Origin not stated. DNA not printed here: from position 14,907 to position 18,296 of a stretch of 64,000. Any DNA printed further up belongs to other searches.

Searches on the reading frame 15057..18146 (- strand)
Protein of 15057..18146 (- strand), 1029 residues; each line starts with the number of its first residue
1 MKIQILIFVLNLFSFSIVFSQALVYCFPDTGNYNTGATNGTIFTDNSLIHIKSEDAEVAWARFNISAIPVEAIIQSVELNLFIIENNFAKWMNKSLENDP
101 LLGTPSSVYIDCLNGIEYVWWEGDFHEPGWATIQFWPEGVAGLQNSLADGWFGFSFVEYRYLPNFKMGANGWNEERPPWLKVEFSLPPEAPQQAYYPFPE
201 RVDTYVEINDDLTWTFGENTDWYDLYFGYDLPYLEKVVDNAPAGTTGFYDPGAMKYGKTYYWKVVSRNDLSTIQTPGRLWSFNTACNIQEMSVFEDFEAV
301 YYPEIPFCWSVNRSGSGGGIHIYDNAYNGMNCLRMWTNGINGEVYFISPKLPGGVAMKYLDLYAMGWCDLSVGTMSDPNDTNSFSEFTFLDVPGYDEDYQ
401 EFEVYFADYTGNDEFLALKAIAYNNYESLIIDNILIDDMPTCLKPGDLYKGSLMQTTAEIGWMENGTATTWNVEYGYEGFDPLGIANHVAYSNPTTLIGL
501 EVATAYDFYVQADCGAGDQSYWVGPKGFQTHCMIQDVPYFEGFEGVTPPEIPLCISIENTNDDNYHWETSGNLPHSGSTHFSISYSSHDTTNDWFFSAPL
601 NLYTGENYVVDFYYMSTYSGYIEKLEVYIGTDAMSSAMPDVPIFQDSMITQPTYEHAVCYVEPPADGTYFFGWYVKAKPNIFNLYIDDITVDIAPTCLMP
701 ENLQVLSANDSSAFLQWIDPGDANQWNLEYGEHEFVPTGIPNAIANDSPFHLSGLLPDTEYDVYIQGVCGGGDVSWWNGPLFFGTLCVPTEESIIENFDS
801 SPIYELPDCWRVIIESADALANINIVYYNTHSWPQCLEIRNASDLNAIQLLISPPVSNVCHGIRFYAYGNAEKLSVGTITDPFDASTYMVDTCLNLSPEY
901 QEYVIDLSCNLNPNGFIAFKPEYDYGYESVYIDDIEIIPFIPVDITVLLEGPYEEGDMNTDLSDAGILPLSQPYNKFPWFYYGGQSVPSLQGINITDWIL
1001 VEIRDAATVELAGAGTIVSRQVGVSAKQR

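Call 42: search_protein_families(library=pfam, proteins=[window:15057-18146:-])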
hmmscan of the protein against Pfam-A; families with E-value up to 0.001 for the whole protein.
window:15057-18146:- (1029 aa): 1 family
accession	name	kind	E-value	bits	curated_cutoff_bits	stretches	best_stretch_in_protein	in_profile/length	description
PF00041.27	fn3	-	1.2e-10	41.8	25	1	700-774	3-75/84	Fibronectin type III domain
